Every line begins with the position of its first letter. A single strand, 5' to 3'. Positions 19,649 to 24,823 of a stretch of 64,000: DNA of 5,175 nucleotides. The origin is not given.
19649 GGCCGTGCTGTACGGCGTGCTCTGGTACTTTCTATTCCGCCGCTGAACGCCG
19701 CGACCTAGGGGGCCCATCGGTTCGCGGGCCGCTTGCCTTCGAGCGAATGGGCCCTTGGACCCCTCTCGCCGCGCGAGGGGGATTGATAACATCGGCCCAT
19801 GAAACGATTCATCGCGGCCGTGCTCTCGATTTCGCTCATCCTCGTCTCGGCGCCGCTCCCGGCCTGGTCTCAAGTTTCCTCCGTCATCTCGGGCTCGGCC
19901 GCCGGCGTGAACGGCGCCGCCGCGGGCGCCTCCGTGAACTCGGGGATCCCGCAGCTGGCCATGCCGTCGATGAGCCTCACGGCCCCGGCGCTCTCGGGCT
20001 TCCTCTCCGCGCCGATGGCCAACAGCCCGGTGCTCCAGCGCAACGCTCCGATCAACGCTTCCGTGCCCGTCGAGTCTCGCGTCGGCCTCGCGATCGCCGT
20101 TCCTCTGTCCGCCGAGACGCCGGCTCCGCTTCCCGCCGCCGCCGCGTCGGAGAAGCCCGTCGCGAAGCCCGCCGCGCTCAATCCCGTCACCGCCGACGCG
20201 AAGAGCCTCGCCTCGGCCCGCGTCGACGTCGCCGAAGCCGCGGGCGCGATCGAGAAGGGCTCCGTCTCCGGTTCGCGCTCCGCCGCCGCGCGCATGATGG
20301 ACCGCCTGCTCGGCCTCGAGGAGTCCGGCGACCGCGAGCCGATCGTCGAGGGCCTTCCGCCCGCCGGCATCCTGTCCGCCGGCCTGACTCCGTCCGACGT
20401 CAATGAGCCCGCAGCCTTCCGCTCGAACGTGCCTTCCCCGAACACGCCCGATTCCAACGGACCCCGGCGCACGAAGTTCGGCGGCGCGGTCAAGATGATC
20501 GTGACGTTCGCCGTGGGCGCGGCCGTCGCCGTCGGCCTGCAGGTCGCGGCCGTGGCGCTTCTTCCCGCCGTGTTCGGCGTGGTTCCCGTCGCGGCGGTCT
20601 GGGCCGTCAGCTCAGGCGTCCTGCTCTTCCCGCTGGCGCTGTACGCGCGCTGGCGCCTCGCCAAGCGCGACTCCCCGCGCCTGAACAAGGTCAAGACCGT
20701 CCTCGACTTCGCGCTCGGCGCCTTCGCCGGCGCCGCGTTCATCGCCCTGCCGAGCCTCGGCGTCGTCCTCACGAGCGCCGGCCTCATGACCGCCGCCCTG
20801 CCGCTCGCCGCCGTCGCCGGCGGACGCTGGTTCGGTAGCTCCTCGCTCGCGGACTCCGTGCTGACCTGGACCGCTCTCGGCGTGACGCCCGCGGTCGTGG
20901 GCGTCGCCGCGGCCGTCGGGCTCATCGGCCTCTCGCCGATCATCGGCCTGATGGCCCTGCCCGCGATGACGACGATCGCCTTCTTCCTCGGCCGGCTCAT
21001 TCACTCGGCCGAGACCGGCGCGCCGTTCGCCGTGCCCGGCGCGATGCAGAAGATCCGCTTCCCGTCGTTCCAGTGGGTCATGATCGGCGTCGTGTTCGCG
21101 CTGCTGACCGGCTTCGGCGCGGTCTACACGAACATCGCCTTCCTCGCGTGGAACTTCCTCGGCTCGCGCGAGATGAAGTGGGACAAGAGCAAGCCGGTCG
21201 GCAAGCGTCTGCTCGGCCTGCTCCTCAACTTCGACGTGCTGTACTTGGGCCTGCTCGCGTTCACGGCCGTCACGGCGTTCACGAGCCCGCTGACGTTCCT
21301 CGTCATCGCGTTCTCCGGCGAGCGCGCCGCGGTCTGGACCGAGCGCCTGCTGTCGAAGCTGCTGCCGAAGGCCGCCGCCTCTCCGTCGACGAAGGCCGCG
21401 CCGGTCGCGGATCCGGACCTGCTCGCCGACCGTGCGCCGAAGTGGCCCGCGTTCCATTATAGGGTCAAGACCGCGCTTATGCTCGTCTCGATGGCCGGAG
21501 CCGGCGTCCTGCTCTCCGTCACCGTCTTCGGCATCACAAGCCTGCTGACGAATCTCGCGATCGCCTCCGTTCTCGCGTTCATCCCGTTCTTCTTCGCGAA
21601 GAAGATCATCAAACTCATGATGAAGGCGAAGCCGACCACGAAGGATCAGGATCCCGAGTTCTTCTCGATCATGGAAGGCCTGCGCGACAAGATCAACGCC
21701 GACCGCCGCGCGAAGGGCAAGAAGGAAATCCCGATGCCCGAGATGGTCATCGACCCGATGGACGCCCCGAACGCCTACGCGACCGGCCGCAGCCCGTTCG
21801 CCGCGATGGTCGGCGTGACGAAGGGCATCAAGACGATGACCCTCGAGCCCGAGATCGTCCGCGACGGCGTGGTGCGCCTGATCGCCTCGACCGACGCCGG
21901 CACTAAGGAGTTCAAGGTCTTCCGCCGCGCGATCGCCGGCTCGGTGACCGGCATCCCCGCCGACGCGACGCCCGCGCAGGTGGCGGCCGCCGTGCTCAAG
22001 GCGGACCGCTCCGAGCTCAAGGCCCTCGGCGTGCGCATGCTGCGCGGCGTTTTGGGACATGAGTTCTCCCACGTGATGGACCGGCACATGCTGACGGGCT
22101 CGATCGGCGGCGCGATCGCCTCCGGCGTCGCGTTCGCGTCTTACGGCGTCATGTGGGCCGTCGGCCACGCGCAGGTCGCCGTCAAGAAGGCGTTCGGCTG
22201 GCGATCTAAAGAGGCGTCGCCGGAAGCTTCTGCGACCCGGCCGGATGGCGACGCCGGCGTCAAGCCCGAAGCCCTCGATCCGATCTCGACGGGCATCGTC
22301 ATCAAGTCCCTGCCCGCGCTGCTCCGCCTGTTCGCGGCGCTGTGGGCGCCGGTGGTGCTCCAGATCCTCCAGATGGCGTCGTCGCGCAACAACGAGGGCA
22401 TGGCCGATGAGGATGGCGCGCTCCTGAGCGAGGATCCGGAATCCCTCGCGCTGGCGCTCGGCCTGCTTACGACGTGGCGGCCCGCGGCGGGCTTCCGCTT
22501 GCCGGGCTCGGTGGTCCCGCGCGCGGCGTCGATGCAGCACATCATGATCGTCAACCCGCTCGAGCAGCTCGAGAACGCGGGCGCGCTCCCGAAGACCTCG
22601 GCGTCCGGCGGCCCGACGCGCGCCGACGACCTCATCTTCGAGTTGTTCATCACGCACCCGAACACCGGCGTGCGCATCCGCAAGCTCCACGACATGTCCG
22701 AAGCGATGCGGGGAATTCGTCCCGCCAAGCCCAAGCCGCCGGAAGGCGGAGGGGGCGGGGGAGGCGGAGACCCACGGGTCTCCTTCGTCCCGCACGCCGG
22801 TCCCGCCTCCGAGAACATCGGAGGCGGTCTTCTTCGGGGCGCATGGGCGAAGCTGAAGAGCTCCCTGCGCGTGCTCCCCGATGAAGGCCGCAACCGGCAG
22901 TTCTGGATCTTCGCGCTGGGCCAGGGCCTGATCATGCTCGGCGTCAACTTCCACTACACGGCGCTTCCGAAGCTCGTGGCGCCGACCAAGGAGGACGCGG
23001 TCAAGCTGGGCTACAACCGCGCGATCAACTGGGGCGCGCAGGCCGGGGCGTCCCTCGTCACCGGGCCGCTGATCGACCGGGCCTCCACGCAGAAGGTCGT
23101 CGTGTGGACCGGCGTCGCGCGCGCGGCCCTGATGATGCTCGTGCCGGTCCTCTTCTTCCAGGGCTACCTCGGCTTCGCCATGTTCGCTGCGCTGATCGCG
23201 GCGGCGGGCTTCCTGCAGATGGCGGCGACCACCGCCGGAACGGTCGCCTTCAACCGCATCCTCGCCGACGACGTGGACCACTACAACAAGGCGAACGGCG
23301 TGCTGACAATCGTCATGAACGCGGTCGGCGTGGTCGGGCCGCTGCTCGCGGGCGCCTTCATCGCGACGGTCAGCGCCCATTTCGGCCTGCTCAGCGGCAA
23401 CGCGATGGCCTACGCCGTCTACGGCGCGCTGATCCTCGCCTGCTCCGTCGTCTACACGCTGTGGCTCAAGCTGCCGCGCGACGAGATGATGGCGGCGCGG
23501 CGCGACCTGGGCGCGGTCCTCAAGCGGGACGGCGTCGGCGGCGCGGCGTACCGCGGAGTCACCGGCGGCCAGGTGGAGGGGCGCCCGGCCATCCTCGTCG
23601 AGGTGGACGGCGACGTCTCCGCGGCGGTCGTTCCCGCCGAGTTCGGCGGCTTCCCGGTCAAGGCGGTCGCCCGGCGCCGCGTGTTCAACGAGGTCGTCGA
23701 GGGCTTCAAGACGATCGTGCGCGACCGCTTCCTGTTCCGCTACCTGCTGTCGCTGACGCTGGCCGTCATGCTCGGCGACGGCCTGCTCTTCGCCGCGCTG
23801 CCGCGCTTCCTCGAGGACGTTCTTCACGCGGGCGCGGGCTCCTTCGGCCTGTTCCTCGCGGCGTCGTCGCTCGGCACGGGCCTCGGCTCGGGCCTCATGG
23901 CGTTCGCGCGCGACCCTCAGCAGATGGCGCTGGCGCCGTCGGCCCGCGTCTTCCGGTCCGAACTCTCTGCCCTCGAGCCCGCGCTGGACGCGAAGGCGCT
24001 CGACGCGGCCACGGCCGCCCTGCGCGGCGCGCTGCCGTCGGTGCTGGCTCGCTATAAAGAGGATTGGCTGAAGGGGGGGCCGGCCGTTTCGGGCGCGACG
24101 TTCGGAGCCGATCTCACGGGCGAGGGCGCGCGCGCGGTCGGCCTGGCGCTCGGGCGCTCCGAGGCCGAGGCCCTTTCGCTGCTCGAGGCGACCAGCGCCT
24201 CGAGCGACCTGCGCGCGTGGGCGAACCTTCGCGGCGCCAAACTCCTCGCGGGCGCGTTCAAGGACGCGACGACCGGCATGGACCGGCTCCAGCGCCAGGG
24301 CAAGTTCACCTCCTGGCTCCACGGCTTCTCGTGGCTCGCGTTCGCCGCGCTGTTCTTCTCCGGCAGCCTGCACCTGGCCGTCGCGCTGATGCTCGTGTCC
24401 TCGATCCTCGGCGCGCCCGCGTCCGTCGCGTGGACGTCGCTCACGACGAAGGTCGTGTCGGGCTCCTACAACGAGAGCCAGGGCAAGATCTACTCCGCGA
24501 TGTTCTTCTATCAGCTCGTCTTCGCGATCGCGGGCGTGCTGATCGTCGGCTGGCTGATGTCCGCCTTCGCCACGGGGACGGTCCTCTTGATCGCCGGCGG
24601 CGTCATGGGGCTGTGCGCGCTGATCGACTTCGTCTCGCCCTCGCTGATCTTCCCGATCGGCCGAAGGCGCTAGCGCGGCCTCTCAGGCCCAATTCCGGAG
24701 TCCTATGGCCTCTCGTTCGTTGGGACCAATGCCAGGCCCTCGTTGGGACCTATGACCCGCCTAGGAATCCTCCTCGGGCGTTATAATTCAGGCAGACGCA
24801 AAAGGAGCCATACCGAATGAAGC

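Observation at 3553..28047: Tandem array of seven large genes that share one N-terminal module but carry unrelated catalytic and transport payloads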

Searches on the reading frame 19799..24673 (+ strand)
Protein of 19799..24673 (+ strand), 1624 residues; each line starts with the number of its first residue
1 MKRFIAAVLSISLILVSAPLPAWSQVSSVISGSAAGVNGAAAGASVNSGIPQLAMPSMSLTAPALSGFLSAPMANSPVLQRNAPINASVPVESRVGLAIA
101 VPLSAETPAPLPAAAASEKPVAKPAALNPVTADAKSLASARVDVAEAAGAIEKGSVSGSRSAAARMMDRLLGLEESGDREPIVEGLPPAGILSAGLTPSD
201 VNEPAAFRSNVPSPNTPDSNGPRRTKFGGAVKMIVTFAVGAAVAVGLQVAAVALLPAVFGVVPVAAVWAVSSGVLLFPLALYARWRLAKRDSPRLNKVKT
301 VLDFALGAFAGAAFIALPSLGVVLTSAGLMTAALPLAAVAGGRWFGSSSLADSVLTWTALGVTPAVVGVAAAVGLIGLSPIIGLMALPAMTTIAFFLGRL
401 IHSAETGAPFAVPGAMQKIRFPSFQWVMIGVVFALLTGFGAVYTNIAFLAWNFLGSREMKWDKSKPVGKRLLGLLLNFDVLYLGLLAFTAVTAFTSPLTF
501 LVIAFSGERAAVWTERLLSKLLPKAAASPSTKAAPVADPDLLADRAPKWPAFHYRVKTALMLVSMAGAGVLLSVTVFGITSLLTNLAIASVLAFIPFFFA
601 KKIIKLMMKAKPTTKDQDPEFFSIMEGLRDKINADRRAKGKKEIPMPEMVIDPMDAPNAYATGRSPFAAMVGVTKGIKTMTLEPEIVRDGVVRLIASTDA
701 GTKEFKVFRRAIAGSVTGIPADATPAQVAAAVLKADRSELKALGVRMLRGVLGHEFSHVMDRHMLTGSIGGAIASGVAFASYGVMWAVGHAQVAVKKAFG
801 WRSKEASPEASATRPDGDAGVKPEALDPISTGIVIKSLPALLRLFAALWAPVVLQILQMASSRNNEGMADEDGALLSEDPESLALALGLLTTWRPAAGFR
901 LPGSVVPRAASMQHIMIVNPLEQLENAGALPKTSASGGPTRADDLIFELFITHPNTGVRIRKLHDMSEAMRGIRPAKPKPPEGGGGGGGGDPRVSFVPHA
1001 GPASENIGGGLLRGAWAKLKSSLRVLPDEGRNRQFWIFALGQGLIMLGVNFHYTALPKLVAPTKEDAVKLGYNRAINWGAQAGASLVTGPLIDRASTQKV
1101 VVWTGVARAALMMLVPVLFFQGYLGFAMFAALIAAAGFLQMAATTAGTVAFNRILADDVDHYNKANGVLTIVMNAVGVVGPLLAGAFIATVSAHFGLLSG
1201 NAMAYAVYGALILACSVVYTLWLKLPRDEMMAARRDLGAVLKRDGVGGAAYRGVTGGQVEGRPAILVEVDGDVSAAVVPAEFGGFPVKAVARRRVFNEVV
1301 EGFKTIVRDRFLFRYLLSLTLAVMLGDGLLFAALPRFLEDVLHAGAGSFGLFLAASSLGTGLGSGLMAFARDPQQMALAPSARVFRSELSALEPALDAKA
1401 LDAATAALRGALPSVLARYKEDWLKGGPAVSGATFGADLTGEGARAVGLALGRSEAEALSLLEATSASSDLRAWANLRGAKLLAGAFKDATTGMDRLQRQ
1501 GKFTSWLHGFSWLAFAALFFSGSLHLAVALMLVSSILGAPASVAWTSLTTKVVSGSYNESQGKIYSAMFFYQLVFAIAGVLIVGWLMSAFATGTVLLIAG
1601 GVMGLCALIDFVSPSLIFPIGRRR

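Call 4: search_protein_families(library=pfam, proteins=[window:19799-24673:+], max_evalue=0.01)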
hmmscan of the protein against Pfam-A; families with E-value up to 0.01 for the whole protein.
window:19799-24673:+ (1624 aa): 2 families
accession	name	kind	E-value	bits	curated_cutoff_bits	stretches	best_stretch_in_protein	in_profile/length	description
PF01435.24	Peptidase_M48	-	1.3e-13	51.6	20.3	1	642-965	18-184/186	Peptidase family M48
PF07690.21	MFS_1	-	1.2e-12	47.9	33.4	1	1039-1367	2-255/347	Major Facilitator Superfamily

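Call 19: search_protein_families(library=ncbifam, proteins=[window:19799-24673:+], max_evalue=0.01)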
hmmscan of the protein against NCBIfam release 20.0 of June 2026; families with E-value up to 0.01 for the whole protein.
window:19799-24673:+ (1624 aa): 8 families
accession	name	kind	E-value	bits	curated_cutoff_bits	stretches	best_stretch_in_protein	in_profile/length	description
NF002839.0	PRK03072.1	equivalog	7.3e-39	133.6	412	3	553-686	7-129/291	zinc metalloprotease HtpX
NF002826.0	PRK03001.1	equivalog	3.7e-30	105.1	369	3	555-686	4-125/285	zinc metalloprotease HtpX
NF002363.0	PRK01345.1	equivalog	1.7e-24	86.5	422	2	556-688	4-125/318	zinc metalloprotease HtpX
NF002669.0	PRK02391.1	equivalog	1.9e-21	76.5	341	2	570-681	28-129/298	zinc metalloprotease HtpX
NF003425.0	PRK04897.1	equivalog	6e-20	71.6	355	2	560-680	21-131/298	zinc metalloprotease HtpX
TIGR00900.1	2A0121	subfamily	4.2e-18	65.8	319.6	2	1035-1216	1-178/364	H+ Antiporter protein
NF003965.0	PRK05457.1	equivalog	9.5e-06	25.2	245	1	571-679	21-127/285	protease HtpX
NF002775.0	PRK02870.1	equivalog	0.0081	15.4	285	0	848-887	236-275/338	zinc metalloprotease HtpX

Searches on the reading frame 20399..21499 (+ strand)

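Call 28: search_protein_families(library=pfam, proteins=[window:20399-21499:+], max_evalue=5)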
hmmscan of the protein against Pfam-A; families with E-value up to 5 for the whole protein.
window:20399-21499:+ (367 aa): 1 family
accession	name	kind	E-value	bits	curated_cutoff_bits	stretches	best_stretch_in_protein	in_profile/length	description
PF04971.17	Phage_holin_2_1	-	2.5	8.6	26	1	211-248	19-54/64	Bacteriophage P21 holin S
